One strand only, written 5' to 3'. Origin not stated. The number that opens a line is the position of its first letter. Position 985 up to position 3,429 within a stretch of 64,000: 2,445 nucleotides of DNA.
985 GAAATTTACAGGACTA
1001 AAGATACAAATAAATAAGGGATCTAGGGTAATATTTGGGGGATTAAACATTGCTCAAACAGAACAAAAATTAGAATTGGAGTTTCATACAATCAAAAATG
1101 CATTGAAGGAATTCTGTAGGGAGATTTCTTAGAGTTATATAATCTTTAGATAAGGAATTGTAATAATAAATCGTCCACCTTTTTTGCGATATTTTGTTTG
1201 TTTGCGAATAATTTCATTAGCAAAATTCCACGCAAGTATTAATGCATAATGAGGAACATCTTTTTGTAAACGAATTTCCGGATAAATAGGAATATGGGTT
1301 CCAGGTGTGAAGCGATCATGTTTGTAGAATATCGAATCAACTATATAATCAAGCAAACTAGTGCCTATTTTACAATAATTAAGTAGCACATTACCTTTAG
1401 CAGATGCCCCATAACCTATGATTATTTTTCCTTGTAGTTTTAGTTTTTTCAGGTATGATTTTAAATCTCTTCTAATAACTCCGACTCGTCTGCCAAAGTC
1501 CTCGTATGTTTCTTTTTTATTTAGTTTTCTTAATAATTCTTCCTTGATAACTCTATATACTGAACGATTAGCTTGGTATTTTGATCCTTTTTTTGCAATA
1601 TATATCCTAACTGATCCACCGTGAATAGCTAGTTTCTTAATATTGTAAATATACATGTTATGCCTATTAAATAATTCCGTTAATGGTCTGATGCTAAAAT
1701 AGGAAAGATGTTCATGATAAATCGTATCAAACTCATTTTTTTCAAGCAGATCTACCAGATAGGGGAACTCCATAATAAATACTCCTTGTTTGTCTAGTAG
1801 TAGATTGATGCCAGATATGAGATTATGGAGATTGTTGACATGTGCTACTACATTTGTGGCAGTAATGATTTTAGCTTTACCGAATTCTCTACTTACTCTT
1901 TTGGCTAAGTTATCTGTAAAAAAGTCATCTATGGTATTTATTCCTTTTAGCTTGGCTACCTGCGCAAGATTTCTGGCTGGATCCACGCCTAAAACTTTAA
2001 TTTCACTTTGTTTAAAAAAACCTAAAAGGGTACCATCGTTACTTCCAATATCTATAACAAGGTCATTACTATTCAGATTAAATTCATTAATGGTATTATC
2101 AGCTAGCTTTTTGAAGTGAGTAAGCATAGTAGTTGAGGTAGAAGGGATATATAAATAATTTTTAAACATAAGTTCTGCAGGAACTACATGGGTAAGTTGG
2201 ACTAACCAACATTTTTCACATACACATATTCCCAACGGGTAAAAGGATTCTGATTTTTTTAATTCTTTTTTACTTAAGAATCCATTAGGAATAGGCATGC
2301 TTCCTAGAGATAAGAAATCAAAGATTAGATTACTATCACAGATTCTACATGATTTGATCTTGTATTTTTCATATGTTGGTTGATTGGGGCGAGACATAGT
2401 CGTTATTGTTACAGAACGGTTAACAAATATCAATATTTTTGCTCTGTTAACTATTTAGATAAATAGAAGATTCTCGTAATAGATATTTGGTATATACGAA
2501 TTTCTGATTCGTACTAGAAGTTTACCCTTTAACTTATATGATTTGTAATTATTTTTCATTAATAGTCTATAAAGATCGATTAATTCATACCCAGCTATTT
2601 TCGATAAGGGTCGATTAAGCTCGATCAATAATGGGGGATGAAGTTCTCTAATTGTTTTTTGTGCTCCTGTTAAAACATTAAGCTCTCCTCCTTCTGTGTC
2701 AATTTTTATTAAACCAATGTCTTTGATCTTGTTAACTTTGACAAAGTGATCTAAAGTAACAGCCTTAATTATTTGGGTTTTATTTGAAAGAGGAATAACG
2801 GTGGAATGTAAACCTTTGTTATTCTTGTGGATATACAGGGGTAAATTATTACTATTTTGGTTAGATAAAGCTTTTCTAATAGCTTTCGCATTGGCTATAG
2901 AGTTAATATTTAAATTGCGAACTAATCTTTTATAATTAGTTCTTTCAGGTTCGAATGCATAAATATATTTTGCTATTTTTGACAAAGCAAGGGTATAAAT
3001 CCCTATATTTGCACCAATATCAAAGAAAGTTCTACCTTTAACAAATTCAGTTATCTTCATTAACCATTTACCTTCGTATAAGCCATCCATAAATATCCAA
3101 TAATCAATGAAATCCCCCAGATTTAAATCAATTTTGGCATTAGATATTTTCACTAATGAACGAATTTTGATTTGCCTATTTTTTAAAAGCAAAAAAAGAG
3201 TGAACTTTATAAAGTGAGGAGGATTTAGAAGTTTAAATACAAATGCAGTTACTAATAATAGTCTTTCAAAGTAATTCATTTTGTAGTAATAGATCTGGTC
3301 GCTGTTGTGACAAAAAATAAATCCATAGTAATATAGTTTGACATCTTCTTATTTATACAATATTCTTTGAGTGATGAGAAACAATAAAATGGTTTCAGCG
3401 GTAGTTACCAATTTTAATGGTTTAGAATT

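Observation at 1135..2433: Three paralogous Zn-ribbon sugar C-methyltransferase-like genes in one locus (also 15311-16591 and 32415-33689)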

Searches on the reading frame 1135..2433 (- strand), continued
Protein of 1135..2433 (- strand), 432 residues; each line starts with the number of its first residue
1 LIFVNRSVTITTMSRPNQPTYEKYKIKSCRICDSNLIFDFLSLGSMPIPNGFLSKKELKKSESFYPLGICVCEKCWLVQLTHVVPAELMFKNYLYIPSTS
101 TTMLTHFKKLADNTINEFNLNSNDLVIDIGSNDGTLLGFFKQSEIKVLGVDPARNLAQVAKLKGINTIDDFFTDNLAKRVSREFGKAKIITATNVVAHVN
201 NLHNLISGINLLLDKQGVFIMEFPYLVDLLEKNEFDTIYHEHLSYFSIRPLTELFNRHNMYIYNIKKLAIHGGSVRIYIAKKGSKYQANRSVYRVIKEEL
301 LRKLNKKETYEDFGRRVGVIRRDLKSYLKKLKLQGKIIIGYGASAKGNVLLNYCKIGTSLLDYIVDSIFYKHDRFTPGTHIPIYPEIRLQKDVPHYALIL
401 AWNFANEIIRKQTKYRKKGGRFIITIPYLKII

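Call 87: find_encoding_contigs(protein=P0153, flank=6000, max_places=1)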
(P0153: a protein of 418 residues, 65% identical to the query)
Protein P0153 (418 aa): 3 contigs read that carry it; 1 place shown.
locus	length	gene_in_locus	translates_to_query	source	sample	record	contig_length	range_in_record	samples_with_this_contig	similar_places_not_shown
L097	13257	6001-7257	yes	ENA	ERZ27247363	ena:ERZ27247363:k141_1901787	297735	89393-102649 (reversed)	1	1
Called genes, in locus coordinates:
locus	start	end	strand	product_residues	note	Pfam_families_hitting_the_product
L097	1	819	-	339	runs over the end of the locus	PF01370:Epimerase, PF02719:Polysacc_synt_2 (faint), PF04321:RmlD_sub_bind, PF07993:NAD_binding_4 (faint), PF16363:GDP_Man_Dehyd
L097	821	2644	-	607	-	-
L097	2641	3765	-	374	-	PF00534:Glycos_transf_1 (weak), PF26337:Gtf3_C (weak)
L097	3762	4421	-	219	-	PF05711:TylF, PF13578:Methyltransf_24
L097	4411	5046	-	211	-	PF05219:DREV, PF13489:Methyltransf_23, PF13847:Methyltransf_31, PF08241:Methyltransf_11, PF08242:Methyltransf_12, PF13649:Methyltransf_25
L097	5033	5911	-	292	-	PF07021:MetW (weak), PF13489:Methyltransf_23, PF13847:Methyltransf_31, PF08241:Methyltransf_11, PF08242:Methyltransf_12, PF13649:Methyltransf_25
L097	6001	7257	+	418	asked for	PF08421:Methyltransf_13, PF13489:Methyltransf_23, PF08241:Methyltransf_11 (weak), PF08242:Methyltransf_12 (weak), PF08484:Methyltransf_14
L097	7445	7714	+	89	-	PF01541:GIY-YIG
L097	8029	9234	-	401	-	PF13439:Glyco_transf_4 (faint), PF20706:GT4-conflict (faint), PF00534:Glycos_transf_1, PF13692:Glyco_trans_1_4, PF13524:Glyco_trans_1_2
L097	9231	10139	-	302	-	-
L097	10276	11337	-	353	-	PF00535:Glycos_transf_2, PF10111:Glyco_tranf_2_2 (weak), PF13641:Glyco_tranf_2_3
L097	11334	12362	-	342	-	PF01408:GFO_IDH_MocA, PF22725:GFO_IDH_MocA_C3 (weak)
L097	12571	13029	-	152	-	-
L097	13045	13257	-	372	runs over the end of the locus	PF00266:Aminotran_5 (weak), PF00155:Aminotran_1_2, PF01041:DegT_DnrJ_EryC1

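Call 88: find_encoding_contigs(protein=P0136, flank=6000, max_places=1)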
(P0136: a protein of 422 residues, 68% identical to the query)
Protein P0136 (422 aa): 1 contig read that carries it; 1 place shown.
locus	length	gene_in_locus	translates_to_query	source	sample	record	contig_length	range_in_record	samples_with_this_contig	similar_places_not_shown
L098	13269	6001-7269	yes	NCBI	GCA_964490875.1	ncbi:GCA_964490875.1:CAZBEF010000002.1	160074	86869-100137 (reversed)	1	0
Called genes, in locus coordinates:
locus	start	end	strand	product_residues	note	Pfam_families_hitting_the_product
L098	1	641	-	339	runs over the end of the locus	PF00535:Glycos_transf_2, PF10111:Glyco_tranf_2_2 (weak), PF13641:Glyco_tranf_2_3, PF13632:Glyco_trans_2_3 (weak)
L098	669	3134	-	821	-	-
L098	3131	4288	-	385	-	PF13439:Glyco_transf_4 (weak)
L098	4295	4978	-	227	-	PF13489:Methyltransf_23, PF07021:MetW, PF13847:Methyltransf_31, PF08241:Methyltransf_11, PF08242:Methyltransf_12, PF13649:Methyltransf_25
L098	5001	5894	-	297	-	PF13489:Methyltransf_23, PF07021:MetW, PF08241:Methyltransf_11, PF08242:Methyltransf_12, PF13649:Methyltransf_25, PF13847:Methyltransf_31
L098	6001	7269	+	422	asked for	PF08421:Methyltransf_13, PF13489:Methyltransf_23, PF08242:Methyltransf_12, PF08484:Methyltransf_14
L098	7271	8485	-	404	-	PF20706:GT4-conflict (weak), PF00534:Glycos_transf_1, PF13692:Glyco_trans_1_4, PF13524:Glyco_trans_1_2 (weak)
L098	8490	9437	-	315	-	PF01073:3Beta_HSD, PF01370:Epimerase, PF02719:Polysacc_synt_2, PF04321:RmlD_sub_bind, PF05368:NmrA (faint), PF07993:NAD_binding_4 (weak), PF13460:NAD_binding_10, PF16363:GDP_Man_Dehyd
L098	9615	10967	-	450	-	PF01210:NAD_Gly3P_dh_N (weak), PF02737:3HCDH_N (weak), PF03446:NAD_binding_2 (weak), PF03721:UDPG_MGDP_dh_N, PF00984:UDPG_MGDP_dh, PF03720:UDPG_MGDP_dh_C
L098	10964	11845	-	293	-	PF00535:Glycos_transf_2, PF10111:Glyco_tranf_2_2 (weak), PF13506:Glyco_transf_21 (faint), PF13641:Glyco_tranf_2_3 (weak)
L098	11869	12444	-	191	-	PF00702:Hydrolase (weak), PF13419:HAD_2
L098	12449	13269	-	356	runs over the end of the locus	PF21360:PylC-like_N, PF02655:ATP-grasp_3 (weak), PF15632:ATPgrasp_Ter (weak)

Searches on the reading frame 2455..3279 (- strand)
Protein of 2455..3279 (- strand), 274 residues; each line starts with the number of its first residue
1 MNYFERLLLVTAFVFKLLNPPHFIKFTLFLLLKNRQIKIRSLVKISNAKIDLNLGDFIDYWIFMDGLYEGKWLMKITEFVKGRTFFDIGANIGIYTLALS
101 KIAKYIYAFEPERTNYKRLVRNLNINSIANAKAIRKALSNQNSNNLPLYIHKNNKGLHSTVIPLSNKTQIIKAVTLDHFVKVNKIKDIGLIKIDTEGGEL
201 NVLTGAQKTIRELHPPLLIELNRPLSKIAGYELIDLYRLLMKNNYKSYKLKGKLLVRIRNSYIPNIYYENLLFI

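Call 13: search_protein_families(library=pfam, proteins=[window:2455-3279:-], max_evalue=0.0001)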
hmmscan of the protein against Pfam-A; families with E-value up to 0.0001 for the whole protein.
window:2455-3279:- (274 aa): 1 family
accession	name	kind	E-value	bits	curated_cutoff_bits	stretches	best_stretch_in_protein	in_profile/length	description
PF05050.19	Methyltransf_21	-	7.1e-21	75.5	22.7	1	87-245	1-171/173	Methyltransferase FkbM domain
